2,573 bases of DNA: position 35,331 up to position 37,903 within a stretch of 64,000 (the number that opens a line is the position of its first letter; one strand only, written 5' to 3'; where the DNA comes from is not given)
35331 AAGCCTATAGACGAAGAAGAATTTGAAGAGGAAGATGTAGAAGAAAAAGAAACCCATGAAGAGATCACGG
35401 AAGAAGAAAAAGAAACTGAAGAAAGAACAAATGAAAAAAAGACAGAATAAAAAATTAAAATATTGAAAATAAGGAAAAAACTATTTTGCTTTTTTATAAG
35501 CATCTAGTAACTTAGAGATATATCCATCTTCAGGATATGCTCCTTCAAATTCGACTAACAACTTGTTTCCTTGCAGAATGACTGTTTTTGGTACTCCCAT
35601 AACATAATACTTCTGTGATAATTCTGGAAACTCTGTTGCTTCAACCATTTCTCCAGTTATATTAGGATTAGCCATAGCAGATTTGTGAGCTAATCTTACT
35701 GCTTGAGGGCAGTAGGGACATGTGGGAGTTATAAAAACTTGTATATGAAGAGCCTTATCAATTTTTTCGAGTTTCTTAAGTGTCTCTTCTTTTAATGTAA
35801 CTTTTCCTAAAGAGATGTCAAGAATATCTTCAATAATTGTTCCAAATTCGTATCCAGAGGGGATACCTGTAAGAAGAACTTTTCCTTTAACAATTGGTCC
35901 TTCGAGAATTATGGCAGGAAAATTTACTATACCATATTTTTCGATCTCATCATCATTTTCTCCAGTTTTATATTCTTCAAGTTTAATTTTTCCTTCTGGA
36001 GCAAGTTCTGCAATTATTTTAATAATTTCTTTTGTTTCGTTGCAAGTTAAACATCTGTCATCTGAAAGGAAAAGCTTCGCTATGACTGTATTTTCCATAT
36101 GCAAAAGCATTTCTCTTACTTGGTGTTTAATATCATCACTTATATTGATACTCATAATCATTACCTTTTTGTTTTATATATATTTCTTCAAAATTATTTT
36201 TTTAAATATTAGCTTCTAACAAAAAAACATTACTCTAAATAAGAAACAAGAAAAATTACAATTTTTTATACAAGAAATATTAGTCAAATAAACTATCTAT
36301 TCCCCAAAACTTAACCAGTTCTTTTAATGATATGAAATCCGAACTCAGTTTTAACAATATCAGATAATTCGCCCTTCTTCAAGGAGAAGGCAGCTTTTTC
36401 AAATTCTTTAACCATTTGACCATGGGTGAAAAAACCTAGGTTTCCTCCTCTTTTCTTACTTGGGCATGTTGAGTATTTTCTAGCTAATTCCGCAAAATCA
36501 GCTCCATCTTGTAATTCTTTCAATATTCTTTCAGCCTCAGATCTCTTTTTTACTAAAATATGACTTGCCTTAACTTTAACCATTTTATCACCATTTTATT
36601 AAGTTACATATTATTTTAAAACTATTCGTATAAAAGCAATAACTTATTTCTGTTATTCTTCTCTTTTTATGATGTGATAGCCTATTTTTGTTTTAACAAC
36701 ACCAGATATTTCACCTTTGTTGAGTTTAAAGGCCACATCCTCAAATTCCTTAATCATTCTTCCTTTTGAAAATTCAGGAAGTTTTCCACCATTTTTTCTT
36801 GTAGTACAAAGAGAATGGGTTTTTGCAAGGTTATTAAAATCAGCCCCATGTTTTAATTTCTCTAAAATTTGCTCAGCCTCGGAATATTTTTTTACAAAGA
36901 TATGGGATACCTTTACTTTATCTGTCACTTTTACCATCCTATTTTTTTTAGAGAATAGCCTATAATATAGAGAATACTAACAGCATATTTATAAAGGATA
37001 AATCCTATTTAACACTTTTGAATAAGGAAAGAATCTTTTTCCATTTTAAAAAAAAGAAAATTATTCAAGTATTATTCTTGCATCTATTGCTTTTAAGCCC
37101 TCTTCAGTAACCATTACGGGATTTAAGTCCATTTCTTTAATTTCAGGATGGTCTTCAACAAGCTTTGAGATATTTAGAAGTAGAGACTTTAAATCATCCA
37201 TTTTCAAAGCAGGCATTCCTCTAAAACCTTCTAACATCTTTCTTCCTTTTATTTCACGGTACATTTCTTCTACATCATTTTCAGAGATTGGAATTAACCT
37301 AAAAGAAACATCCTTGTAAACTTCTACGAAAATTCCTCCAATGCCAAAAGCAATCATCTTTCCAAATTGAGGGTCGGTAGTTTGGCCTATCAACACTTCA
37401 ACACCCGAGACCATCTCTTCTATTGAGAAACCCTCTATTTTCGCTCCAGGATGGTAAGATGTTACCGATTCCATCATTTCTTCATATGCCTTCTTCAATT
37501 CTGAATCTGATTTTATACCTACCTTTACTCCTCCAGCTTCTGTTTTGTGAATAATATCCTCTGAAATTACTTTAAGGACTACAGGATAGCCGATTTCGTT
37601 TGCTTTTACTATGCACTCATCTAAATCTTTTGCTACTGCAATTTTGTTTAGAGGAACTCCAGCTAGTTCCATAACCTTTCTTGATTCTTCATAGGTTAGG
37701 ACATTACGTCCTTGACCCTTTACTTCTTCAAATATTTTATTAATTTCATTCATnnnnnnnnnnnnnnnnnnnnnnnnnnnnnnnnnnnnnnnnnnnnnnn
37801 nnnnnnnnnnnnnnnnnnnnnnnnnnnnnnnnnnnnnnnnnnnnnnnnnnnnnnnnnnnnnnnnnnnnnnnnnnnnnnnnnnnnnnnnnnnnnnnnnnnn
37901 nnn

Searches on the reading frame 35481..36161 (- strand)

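Call 12: search_protein_families(library=pfam, proteins=[window:35481-36161:-])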
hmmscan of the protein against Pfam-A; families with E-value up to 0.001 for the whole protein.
window:35481-36161:- (226 aa): 6 families
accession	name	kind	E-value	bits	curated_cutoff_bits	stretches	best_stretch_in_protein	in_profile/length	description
PF13192.12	Thioredoxin_3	-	4.5e-23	81.5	24.8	2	139-219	2-75/76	Thioredoxin domain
PF00085.26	Thioredoxin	-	4.5e-08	33.5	23.5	1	133-215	16-98/103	Thioredoxin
PF14595.12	Thioredoxin_9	-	2.1e-06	28.1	25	1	120-196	25-104/129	Thioredoxin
PF13098.12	Thioredoxin_2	-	1.3e-05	25.9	27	0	140-214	9-100/104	Thioredoxin-like domain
PF23357.1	DUF7088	-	2.9e-05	24.6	27.8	0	122-198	6-88/105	Domain of unknown function (DUF7088)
PF00462.30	Glutaredoxin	-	8e-05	23.2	22.9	0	141-162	2-23/60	Glutaredoxin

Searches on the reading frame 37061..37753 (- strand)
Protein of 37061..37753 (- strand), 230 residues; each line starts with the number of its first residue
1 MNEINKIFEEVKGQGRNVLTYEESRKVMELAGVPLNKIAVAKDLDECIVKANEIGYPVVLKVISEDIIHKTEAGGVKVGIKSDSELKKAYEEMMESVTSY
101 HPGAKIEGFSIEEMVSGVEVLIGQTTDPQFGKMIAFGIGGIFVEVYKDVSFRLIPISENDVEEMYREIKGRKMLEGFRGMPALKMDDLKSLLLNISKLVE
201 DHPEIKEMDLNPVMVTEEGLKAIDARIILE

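Call 12: search_protein_families(library=pfam, proteins=[window:37061-37753:-])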
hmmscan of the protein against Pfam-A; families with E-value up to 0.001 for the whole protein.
window:37061-37753:- (230 aa): 1 family
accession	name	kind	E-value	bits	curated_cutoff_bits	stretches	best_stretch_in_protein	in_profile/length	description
PF13549.11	ATP-grasp_5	-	4e-78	262.2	27.6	1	11-229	2-221/221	ATP-grasp domain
